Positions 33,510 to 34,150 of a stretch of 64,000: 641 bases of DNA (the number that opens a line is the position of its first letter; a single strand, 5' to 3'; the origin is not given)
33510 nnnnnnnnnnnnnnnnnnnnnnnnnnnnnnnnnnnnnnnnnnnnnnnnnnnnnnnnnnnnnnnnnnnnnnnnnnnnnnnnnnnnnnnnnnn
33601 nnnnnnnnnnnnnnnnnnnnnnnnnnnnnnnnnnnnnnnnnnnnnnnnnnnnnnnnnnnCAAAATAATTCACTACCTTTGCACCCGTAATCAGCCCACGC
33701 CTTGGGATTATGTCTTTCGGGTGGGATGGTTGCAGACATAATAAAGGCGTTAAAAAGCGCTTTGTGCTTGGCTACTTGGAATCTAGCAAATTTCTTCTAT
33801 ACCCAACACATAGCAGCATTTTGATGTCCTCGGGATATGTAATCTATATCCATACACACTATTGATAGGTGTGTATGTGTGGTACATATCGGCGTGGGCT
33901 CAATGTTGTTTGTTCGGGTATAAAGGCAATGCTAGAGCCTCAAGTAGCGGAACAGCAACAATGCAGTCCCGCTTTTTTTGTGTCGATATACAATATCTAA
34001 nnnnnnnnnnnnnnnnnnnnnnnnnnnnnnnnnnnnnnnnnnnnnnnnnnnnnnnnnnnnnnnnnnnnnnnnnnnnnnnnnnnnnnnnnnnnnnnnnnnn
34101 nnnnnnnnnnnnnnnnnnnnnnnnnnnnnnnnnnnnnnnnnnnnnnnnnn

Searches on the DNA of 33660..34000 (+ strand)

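Call 26: search_rna_families(source=window, start=33660, end=34000, threshold=evalue, max_evalue=10, show_alignments=2)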
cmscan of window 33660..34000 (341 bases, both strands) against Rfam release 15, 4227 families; matches with E-value up to 10: 4.
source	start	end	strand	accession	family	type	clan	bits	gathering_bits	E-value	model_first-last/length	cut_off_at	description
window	33852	33878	+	RF04158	mir-568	Gene; miRNA;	-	19.8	75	0.88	1-93/93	no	mir-568 microRNA precursor family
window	33758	33838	-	RF00429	SNORA29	Gene; snRNA; snoRNA; HACA-box;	CL00030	17.9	50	1.1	1-140/140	no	Small nucleolar RNA SNORA29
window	33835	33889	+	RF04176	mir-3149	Gene; miRNA;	-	16.5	100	2.1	1-83/83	no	mir-3149 microRNA precursor family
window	33696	33824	+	RF01089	PK-repBA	Cis-reg;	-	14.9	45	0.76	1-124/124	no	Pseudoknot of the regulatory region of the repBA gene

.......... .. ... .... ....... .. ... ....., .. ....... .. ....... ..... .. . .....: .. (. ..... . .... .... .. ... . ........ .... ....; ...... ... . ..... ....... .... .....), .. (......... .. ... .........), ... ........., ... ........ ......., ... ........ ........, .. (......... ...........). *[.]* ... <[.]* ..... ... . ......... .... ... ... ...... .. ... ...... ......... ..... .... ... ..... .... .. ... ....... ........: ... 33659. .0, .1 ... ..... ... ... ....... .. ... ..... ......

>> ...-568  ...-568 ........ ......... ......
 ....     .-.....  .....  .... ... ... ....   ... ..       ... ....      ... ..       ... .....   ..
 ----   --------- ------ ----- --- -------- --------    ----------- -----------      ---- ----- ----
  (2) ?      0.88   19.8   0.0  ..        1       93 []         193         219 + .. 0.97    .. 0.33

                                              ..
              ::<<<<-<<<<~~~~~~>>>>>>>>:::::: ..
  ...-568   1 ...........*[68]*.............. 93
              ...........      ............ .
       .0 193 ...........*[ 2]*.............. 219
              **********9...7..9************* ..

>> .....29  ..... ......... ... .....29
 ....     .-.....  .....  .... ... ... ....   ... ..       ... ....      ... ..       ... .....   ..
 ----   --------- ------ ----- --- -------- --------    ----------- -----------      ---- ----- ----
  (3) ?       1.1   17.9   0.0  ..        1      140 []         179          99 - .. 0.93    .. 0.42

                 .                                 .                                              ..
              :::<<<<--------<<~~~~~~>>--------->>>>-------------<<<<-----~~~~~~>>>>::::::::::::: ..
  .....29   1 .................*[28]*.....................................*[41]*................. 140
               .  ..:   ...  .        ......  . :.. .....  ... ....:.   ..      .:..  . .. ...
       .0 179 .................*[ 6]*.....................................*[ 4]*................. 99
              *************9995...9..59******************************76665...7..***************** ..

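Call 66: search_dna_similar(query=window:33681-33981:+, collection=plasmids, mode=distant, max_rows=10)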
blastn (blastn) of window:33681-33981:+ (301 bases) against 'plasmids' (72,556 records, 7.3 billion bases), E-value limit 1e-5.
No match.

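Call 67: search_dna_similar(query=window:33681-33981:+, collection=phages, mode=distant, max_rows=10)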
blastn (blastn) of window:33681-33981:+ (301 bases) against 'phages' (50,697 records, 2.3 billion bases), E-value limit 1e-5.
No match.
